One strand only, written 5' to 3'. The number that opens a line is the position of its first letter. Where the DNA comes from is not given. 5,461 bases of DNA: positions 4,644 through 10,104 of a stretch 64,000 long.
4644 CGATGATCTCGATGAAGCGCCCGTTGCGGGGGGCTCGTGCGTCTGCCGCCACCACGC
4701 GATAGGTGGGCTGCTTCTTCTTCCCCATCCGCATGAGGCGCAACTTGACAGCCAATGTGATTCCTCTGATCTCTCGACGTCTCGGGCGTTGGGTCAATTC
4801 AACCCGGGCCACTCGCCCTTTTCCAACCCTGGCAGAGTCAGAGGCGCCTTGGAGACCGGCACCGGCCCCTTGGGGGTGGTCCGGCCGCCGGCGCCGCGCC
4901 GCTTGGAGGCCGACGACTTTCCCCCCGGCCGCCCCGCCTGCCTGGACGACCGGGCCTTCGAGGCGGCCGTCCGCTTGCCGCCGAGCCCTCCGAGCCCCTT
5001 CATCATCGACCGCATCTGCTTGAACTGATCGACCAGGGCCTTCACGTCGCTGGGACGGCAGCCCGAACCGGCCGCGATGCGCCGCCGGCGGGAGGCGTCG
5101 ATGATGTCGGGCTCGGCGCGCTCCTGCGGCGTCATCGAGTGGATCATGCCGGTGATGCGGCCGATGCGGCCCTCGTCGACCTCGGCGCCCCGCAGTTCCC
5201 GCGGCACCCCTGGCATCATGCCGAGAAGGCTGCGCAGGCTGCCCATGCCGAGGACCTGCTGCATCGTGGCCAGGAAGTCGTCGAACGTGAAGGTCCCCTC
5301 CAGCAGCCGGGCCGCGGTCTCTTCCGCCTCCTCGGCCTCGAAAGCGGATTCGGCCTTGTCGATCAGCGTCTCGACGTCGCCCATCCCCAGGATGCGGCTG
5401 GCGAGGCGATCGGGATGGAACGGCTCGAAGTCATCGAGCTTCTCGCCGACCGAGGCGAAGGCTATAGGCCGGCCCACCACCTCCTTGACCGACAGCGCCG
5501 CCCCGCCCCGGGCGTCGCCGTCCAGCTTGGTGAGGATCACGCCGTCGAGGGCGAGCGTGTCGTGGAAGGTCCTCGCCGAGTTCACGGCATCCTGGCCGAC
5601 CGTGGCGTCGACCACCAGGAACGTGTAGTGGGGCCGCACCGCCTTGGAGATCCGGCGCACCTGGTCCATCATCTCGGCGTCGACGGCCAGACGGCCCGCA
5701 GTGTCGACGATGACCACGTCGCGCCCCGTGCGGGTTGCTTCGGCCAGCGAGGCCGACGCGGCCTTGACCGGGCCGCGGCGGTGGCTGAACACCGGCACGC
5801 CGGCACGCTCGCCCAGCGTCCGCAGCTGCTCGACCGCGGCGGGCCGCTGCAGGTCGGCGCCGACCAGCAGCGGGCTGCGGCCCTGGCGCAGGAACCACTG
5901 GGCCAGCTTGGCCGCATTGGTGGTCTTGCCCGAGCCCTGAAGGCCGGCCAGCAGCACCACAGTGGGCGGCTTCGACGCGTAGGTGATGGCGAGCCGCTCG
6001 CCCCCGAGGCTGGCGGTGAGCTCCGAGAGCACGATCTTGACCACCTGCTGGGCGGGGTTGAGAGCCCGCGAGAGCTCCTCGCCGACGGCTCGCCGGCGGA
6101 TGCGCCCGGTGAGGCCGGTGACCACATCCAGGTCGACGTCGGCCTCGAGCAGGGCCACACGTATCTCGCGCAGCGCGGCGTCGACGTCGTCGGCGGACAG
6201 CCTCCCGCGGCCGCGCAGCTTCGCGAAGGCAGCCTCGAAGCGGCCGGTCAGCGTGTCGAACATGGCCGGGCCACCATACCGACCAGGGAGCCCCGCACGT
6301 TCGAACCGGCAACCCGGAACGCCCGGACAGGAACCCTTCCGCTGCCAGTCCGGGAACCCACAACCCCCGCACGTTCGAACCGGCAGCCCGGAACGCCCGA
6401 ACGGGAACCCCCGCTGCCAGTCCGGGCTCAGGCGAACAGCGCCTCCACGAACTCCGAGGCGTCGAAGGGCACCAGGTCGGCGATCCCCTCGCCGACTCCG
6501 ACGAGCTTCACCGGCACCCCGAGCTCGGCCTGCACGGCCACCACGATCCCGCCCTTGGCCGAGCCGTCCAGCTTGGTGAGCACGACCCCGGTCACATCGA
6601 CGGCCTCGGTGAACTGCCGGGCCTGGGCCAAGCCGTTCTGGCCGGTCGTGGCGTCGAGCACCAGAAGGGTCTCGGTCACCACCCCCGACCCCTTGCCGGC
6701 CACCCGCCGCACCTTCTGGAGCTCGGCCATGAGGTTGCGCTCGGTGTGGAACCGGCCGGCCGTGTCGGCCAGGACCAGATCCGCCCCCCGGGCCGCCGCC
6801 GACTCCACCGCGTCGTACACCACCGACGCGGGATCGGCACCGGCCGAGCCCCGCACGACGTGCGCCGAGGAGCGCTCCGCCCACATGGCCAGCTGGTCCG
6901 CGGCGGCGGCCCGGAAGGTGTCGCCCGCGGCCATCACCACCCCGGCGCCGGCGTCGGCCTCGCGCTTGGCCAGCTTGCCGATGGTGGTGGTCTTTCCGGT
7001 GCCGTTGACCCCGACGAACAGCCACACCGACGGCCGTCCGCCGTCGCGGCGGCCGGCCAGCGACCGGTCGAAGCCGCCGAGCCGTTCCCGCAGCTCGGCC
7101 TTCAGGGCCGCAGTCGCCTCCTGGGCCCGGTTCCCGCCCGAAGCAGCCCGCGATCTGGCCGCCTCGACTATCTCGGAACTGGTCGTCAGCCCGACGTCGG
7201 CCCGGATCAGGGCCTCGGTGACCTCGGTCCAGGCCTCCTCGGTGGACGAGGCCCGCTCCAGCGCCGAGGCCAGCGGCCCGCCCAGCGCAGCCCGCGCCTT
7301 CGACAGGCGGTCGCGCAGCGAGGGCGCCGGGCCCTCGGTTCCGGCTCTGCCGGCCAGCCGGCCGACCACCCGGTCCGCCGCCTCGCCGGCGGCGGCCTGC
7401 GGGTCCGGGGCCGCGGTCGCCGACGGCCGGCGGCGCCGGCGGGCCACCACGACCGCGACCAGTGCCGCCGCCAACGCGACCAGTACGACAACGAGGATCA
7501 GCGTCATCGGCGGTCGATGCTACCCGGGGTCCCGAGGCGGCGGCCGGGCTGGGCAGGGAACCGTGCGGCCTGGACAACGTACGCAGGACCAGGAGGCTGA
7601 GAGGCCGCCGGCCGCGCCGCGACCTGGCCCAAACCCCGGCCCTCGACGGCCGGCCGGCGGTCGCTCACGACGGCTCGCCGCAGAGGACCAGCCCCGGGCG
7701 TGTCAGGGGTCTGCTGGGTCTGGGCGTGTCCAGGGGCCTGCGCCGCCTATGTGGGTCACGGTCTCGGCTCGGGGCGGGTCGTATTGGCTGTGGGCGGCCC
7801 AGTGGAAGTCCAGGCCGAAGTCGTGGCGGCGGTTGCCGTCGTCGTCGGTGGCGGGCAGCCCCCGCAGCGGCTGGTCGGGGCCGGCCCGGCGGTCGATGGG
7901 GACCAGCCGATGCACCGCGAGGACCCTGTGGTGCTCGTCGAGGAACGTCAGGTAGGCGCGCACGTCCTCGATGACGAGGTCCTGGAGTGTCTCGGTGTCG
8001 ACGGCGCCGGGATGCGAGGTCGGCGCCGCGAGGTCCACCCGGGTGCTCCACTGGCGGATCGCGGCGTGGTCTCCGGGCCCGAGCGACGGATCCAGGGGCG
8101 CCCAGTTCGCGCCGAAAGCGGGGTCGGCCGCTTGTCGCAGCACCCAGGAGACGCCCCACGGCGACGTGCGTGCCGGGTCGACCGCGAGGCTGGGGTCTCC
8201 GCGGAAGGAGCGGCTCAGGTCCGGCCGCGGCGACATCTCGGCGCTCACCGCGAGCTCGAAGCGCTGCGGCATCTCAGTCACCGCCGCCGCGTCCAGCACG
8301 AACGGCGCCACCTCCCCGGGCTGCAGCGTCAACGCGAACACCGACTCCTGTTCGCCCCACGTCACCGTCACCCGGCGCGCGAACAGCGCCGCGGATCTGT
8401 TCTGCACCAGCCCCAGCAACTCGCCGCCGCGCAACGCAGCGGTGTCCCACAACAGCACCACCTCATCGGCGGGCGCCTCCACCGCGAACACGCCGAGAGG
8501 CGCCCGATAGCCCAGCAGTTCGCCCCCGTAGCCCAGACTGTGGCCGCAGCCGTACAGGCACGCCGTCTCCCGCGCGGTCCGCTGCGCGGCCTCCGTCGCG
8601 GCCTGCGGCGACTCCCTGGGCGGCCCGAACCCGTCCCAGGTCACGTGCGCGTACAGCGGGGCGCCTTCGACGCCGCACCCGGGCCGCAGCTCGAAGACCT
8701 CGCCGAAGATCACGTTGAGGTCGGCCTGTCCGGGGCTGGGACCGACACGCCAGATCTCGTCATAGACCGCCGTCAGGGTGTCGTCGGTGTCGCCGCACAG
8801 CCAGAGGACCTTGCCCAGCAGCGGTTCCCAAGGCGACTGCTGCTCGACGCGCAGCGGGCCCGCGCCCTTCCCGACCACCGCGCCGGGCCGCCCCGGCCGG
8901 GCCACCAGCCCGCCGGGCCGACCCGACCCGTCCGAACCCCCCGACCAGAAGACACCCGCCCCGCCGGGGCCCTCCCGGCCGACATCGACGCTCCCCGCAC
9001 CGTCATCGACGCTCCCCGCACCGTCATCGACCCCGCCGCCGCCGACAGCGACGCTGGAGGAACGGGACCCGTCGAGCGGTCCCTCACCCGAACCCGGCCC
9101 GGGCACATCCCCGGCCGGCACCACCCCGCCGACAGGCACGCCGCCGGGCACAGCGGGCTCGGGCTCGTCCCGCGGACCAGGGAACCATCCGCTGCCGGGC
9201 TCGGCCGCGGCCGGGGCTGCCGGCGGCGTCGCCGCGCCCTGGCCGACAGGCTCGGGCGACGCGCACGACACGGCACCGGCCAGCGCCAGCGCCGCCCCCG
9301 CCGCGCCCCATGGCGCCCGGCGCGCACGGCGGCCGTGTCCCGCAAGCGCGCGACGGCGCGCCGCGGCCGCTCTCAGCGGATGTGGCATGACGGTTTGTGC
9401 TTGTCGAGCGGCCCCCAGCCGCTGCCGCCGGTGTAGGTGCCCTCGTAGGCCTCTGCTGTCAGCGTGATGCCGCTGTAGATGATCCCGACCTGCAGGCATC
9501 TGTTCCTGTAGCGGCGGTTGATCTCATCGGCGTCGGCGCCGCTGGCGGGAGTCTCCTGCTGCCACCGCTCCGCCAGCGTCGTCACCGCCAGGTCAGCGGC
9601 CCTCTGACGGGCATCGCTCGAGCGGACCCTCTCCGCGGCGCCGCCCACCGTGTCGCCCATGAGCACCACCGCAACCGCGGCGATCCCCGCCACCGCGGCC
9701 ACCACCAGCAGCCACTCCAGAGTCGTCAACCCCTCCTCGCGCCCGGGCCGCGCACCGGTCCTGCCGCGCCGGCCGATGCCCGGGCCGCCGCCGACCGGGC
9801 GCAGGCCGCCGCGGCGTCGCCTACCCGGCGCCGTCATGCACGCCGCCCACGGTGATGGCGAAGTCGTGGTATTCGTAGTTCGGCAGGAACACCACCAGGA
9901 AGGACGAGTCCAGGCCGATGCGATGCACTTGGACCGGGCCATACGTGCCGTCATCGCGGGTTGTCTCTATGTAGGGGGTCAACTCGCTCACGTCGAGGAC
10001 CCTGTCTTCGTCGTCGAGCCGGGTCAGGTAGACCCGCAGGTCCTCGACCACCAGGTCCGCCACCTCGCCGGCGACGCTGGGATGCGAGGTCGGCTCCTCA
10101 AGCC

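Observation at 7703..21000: Duplicated, translationally coupled operon of unassignable lipoproteins plus a pilin-like protein: main candidate for an undescribed cell-surface system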

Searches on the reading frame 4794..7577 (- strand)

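Call 10: search_protein_families(library=pfam, proteins=[window:4794-7577:-], max_evalue=0.01)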
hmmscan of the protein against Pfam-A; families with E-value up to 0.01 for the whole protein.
window:4794-7577:- (927 aa): 9 families
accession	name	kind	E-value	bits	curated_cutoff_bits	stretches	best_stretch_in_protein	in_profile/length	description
PF00448.28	SRP54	-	2.9e-69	233.1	22.7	1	538-731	1-196/196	SRP54-type protein, GTPase domain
PF02978.25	SRP_SPB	-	7.7e-30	103.6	27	1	762-859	1-91/91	Signal peptide binding domain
PF02881.24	SRP54_N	-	1.1e-18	67.6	22.4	1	443-520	1-75/75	SRP54-type protein, helical bundle domain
PF13401.12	AAA_22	-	3.2e-06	27.9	27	1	539-646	6-110/130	AAA domain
PF01656.29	CbiA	-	5.2e-05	23.6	25.4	1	548-690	9-88/125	CobQ/CobB/MinD/ParA nucleotide binding domain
PF06414.18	Zeta_toxin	-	0.0007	19.5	22.3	1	534-580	12-57/199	Zeta toxin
PF20720.3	nSTAND3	-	0.00088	19.4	27.2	1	540-572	19-51/155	Novel STAND NTPase 3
PF16575.11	CLP1_P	-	0.0054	17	26.6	0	546-576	2-32/188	mRNA cleavage and polyadenylation factor CLP1 P-loop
PF13671.12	AAA_33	-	0.0069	17.1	27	0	540-640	1-92/143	AAA domain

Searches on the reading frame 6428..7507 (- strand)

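Call 10: search_protein_families(library=pfam, proteins=[window:6428-7507:-], max_evalue=0.01)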
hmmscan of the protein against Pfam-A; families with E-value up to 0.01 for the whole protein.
window:6428-7507:- (359 aa): 6 families
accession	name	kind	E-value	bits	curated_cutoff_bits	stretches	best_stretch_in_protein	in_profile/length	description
PF00448.28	SRP54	-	5.7e-71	238.7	22.7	1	159-358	1-195/196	SRP54-type protein, GTPase domain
PF02881.24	SRP54_N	-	3.7e-08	33.9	22.4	1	79-139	5-75/75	SRP54-type protein, helical bundle domain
PF06414.18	Zeta_toxin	-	2e-05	24.6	22.3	1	155-265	12-119/199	Zeta toxin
PF13191.12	AAA_16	-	2.5e-05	25.3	32.6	1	149-285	14-139/167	AAA ATPase domain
PF13671.12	AAA_33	-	0.00034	21.4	27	1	161-263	1-91/143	AAA domain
PF13207.12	AAA_17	-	0.004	17.9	27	1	165-265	1-94/136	AAA domain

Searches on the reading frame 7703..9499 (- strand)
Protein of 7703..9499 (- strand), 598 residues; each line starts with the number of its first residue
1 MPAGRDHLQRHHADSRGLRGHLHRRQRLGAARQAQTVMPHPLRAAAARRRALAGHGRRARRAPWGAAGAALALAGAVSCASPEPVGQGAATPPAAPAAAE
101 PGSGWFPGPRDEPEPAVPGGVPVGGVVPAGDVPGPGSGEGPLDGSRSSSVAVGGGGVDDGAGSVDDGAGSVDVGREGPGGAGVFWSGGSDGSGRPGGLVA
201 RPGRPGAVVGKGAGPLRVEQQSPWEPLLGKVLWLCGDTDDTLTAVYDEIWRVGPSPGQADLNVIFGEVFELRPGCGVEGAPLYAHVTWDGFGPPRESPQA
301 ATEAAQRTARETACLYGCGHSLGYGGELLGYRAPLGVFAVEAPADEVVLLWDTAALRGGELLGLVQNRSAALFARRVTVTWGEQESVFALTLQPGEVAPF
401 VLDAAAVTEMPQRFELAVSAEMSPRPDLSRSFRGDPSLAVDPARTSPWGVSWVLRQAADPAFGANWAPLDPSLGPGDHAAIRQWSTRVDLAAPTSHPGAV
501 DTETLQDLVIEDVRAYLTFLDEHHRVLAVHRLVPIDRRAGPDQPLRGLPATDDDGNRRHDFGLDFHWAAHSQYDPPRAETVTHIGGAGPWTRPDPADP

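Call 4: search_protein_families(library=pfam, proteins=[window:7703-9499:-], max_evalue=1)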
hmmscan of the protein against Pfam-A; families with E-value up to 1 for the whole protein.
window:7703-9499:- (598 aa): 0 families

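Call 11: search_protein_families(library=ncbifam, proteins=[window:7703-9499:-], max_evalue=1)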
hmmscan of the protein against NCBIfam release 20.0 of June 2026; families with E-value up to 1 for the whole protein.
window:7703-9499:- (598 aa): 0 families

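Call 57: search_protein_families(library=phrogs, proteins=[window:7703-9499:-], max_evalue=0.1)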
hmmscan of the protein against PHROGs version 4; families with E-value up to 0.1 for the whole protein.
window:7703-9499:- (598 aa): 0 families

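Call 58: search_protein_families(library=padloc, proteins=[window:7703-9499:-], max_evalue=0.1)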
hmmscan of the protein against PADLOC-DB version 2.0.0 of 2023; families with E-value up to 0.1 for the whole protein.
window:7703-9499:- (598 aa): 0 families

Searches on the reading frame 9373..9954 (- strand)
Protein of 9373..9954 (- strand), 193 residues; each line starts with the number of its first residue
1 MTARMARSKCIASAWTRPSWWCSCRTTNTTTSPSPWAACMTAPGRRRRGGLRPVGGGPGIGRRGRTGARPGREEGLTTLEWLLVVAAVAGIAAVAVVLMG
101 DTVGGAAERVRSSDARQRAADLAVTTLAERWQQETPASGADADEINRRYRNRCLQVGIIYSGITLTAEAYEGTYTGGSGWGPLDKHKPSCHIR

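Call 4: search_protein_families(library=pfam, proteins=[window:9373-9954:-], max_evalue=1)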
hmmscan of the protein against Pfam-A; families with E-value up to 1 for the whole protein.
window:9373-9954:- (193 aa): 1 family
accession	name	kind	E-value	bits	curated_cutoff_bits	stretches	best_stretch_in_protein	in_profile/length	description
PF14029.11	DUF4244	-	0.00032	20.5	27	1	67-106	4-44/54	Protein of unknown function (DUF4244)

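Call 11: search_protein_families(library=ncbifam, proteins=[window:9373-9954:-], max_evalue=1)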
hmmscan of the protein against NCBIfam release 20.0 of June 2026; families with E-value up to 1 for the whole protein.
window:9373-9954:- (193 aa): 4 families
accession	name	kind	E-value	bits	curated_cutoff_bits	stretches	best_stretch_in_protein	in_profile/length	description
NF047827.1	T3SSXpsH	equivalog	0.013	15.3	160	1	75-125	2-49/145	type II secretion system protein XpsH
NF047828.1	T3SSXpsI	equivalog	0.017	15.1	150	1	84-140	9-64/132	type II secretion system protein XpsI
TIGR01708.2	typeII_sec_gspH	equivalog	0.11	12.5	80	1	74-124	2-45/169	type II secretion system minor pseudopilin GspH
NF006229.0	PRK08361.1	equivalog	0.27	10.2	624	1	118-175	50-108/391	aspartate aminotransferase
